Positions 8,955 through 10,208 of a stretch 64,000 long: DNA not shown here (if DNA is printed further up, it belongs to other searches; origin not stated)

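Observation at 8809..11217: hgcAB-like corrinoid protein + ferredoxin translationally coupled inside an arsenic operon next to an ArsP-like permease, with no arsM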

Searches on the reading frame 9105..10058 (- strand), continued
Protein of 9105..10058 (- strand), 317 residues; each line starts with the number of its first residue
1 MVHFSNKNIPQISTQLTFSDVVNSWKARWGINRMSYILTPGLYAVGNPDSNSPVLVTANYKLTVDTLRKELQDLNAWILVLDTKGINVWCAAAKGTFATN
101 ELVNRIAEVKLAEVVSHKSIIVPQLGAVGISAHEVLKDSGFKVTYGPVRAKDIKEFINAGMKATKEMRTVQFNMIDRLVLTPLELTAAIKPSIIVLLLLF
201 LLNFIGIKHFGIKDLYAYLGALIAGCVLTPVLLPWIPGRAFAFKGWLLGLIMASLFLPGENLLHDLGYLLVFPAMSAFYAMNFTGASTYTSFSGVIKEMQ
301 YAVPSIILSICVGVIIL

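Call 85: search_protein_families(library=ncbifam, proteins=[L149:1619-2686:+, L106:11009-11662:+, L046:10611-11243:-, L053:4660-5421:+, L059:5341-6132:-, L068:8538-9182:+, L133:2359-3006:+], max_evalue=0.00001)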
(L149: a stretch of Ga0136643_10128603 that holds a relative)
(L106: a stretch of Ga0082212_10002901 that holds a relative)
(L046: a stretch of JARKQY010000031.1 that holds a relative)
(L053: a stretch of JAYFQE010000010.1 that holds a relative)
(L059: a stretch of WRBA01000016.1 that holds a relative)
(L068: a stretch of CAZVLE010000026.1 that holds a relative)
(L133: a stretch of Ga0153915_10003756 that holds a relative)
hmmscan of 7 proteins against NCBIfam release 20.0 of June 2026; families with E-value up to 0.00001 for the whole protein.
L149:1619-2686:+ (356 aa): 24 families
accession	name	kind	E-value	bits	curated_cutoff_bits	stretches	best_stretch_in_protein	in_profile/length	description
NF008823.0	PRK11873.1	subfamily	5.2e-55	186.8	263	1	9-239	3-234/272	arsenite methyltransferase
NF040538.1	methyl_ArsM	equivalog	1.7e-45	155.7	500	2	147-318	167-329/356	arsinothricin biosynthesis methyltransferase ArsM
NF041537.1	ArsM_AhpD_UU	exception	1.5e-35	122.6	510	1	48-233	49-227/345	arsenite methyltransferase/AhpD domain selenoprotein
NF047649.1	MTase_UXPK_star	exception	2.2e-33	115.5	460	1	48-229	50-224/283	methyltransferase/UXPK-star double selenoprotein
NF041536.1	ArsM_DUF2284_UU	exception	3.3e-33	114.7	575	1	53-233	54-227/459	arsenite methyltransferase/DUF2284 domain selenoprotein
NF038099.1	AsSugarArsM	exception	9.2e-30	103.9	400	1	33-320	19-302/321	arsenosugar biosynthesis arsenite methyltransferase ArsM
NF045667.1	MTase_DVU1556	equivalog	1.7e-21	76.7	155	1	72-229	21-161/213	DVU_1556 family methyltransferase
NF040539.1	AST_met_ArsM_2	exception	2.6e-18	66.8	240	1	76-234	59-211/262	putative arsinothricin biosynthesis methyltransferase ArsM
TIGR02072.1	BioC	equivalog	1.4e-13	51.2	184.95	1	75-191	36-137/244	malonyl-ACP O-methyltransferase BioC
NF001244.0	PRK00216.1-5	equivalog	1.4e-13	50.7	216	1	74-189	49-156/236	bifunctional demethylmenaquinone methyltransferase/2-methoxy-6-polyprenyl-1,4-benzoquinol methylase UbiE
TIGR01983.1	UbiG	equivalog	5.2e-12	45.5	102.95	1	70-189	46-154/228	bifunctional 2-polyprenyl-6-hydroxyphenol methylase/3-demethylubiquinol 3-O-methyltransferase UbiG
TIGR01934.1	MenG_MenH_UbiE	subfamily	1.3e-11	44.3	158.35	1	73-190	39-145/223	ubiquinone/menaquinone biosynthesis methyltransferase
NF043040.1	corrin_prot_MT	hypoth_equivalog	5.6e-11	42.3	180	1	73-199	41-160/216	corrinoid protein-associated methyltransferase CpaM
NF001243.0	PRK00216.1-4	equivalog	1.2e-09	37.8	235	1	73-184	47-149/237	demethylmenaquinone methyltransferase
NF052510.1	methyltran_MpqE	exception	1.9e-09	37.2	335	1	73-184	46-149/234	methyl-plastoquinone biosynthesis methyltransferase MpqE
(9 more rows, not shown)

L106:11009-11662:+ (218 aa): 35 families (the best 25 are shown)
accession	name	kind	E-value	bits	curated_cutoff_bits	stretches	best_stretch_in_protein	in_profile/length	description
NF008823.0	PRK11873.1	subfamily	1.7e-73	247.4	263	1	18-218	3-203/272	arsenite methyltransferase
NF047649.1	MTase_UXPK_star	exception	1.1e-43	149.3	460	1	17-207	8-192/283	methyltransferase/UXPK-star double selenoprotein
NF041537.1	ArsM_AhpD_UU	exception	3.7e-40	137.7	510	1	58-216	42-200/345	arsenite methyltransferase/AhpD domain selenoprotein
NF041536.1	ArsM_DUF2284_UU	exception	1.9e-39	135.3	575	1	59-215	43-199/459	arsenite methyltransferase/DUF2284 domain selenoprotein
NF040538.1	methyl_ArsM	equivalog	1.4e-35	123.1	500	2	56-155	27-128/356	arsinothricin biosynthesis methyltransferase ArsM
NF040539.1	AST_met_ArsM_2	exception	3.4e-24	86.1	240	1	46-212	2-179/262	putative arsinothricin biosynthesis methyltransferase ArsM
NF045667.1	MTase_DVU1556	equivalog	1.1e-21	77.3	155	1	86-204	16-127/213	DVU_1556 family methyltransferase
NF038099.1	AsSugarArsM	exception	4.6e-21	75.3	400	1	67-210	33-185/321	arsenosugar biosynthesis arsenite methyltransferase ArsM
NF052510.1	methyltran_MpqE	exception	1.1e-16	61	335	1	86-196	40-151/234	methyl-plastoquinone biosynthesis methyltransferase MpqE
TIGR02072.1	BioC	equivalog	3.6e-15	56.4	184.95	1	92-200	34-136/244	malonyl-ACP O-methyltransferase BioC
TIGR02752.1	MenG_heptapren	equivalog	4.2e-15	55.9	419.85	1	90-196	43-149/231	demethylmenaquinone methyltransferase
NF001244.0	PRK00216.1-5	equivalog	5.4e-15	55.3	216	1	87-199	43-156/236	bifunctional demethylmenaquinone methyltransferase/2-methoxy-6-polyprenyl-1,4-benzoquinol methylase UbiE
NF001240.0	PRK00216.1-1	equivalog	1.2e-14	54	378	1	85-210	56-180/251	bifunctional demethylmenaquinone methyltransferase/2-methoxy-6-polyprenyl-1,4-benzoquinol methylase UbiE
NF043040.1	corrin_prot_MT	hypoth_equivalog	1.5e-14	53.9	180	1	86-208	35-159/216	corrinoid protein-associated methyltransferase CpaM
TIGR01934.1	MenG_MenH_UbiE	subfamily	2.2e-14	53.3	158.35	1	86-199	33-144/223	ubiquinone/menaquinone biosynthesis methyltransferase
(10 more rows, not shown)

L046:10611-11243:- (211 aa): 21 families
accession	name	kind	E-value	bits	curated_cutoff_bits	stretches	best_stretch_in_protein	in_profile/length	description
NF045667.1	MTase_DVU1556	equivalog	7.1e-17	61.6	155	1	39-195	14-168/213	DVU_1556 family methyltransferase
NF001244.0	PRK00216.1-5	equivalog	3.1e-12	46.3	216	1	46-167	47-166/236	bifunctional demethylmenaquinone methyltransferase/2-methoxy-6-polyprenyl-1,4-benzoquinol methylase UbiE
NF041536.1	ArsM_DUF2284_UU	exception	3.5e-12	45.4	575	1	44-157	73-186/459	arsenite methyltransferase/DUF2284 domain selenoprotein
TIGR01934.1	MenG_MenH_UbiE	subfamily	4.5e-12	45.7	158.35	1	45-177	37-163/223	ubiquinone/menaquinone biosynthesis methyltransferase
NF041537.1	ArsM_AhpD_UU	exception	6.3e-12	44.9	510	1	45-156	74-185/345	arsenite methyltransferase/AhpD domain selenoprotein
NF045825.1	FAmtase_mtf2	equivalog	1e-11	44.6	400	1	50-168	61-174/248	fatty-acid O-methyltransferase Mtf2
NF040539.1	AST_met_ArsM_2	exception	3.1e-11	43.6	240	1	43-153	52-165/262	putative arsinothricin biosynthesis methyltransferase ArsM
NF043040.1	corrin_prot_MT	hypoth_equivalog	3.3e-11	43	180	1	46-167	39-163/216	corrinoid protein-associated methyltransferase CpaM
NF045823.1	PthPhpthDimycoMt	equivalog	3.5e-11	42.8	300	1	50-171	69-185/256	phthiotriol/phenolphthiotriol dimycocerosates methyltransferase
NF047649.1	MTase_UXPK_star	exception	5.7e-11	42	460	1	44-155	74-185/283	methyltransferase/UXPK-star double selenoprotein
NF001243.0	PRK00216.1-4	equivalog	5.3e-10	39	235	1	42-159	42-158/237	demethylmenaquinone methyltransferase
NF008823.0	PRK11873.1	subfamily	5.4e-10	39.2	263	1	43-193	73-229/272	arsenite methyltransferase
TIGR01983.1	UbiG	equivalog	7e-10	38.6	102.95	1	48-151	50-151/228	bifunctional 2-polyprenyl-6-hydroxyphenol methylase/3-demethylubiquinol 3-O-methyltransferase UbiG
TIGR02072.1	BioC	equivalog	7.9e-10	38.9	184.95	1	48-151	35-132/244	malonyl-ACP O-methyltransferase BioC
NF052510.1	methyltran_MpqE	exception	1.2e-09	37.9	335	1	42-170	41-168/234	methyl-plastoquinone biosynthesis methyltransferase MpqE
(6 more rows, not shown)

L053:4660-5421:+ (254 aa): 6 families
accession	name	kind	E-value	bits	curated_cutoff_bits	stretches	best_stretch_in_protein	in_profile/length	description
NF001453.0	PRK00312.1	equivalog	2.1e-64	217.1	188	1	62-252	25-215/217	protein-L-isoaspartate(D-aspartate) O-methyltransferase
NF010549.0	PRK13942.1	equivalog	1.3e-54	184.9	282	1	70-253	30-214/215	protein-L-isoaspartate O-methyltransferase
TIGR00080.1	pimt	equivalog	1.4e-53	181.9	159.05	1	66-250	26-212/216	protein-L-isoaspartate O-methyltransferase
TIGR04188.1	methyltr_grsp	subfamily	5.3e-32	111.6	380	1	101-229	91-221/363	ATP-grasp peptide maturase system methyltransferase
TIGR04364.1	methyltran_FxLD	equivalog_domain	4e-24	85.4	320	1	99-246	64-212/394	methyltransferase, FxLD system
NF010550.0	PRK13943.1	equivalog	5.8e-20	71.7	359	1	99-214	62-180/322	protein-L-isoaspartate O-methyltransferase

L059:5341-6132:- (264 aa): 5 families
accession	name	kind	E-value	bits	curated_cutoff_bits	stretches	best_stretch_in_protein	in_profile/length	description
NF000499.2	Erm23S_rRNA_broad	equivalog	1.4e-07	31.1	212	1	41-98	13-70/244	23S ribosomal RNA methyltransferase Erm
TIGR00755.1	ksgA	equivalog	1.9e-07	30.7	171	1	45-102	23-80/256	16S rRNA (adenine(1518)-N(6)/adenine(1519)-N(6))-dimethyltransferase RsmA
TIGR02072.1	BioC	equivalog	6.8e-07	29.3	184.95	1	51-145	34-128/244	malonyl-ACP O-methyltransferase BioC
TIGR01444.1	fkbM_fam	subfamily_domain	1.5e-06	28.7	37.7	1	54-95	1-44/143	FkbM family methyltransferase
NF043040.1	corrin_prot_MT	hypoth_equivalog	2.3e-06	27.2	180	1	51-95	41-85/216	corrinoid protein-associated methyltransferase CpaM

L068:8538-9182:+ (215 aa): 3 families
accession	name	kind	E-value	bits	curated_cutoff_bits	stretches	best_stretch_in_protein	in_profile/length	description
TIGR02081.1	metW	equivalog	1.7e-62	210.4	189.5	1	22-190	1-169/194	methionine biosynthesis protein MetW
NF045667.1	MTase_DVU1556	equivalog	1.3e-11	44.3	155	1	33-122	21-110/213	DVU_1556 family methyltransferase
NF043040.1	corrin_prot_MT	hypoth_equivalog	1.6e-06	27.7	180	1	24-110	31-124/216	corrinoid protein-associated methyltransferase CpaM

L133:2359-3006:+ (216 aa): 4 families
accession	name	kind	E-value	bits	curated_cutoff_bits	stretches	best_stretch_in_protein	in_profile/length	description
TIGR02081.1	metW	equivalog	3.3e-67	225.8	189.5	1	23-211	1-193/194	methionine biosynthesis protein MetW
NF045667.1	MTase_DVU1556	equivalog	7.9e-08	32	155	1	33-122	20-109/213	DVU_1556 family methyltransferase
NF043040.1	corrin_prot_MT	hypoth_equivalog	4.7e-07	29.5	180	1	23-111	29-124/216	corrinoid protein-associated methyltransferase CpaM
TIGR01983.1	UbiG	equivalog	9.4e-06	25.1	102.95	0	36-121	50-140/228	bifunctional 2-polyprenyl-6-hydroxyphenol methylase/3-demethylubiquinol 3-O-methyltransferase UbiG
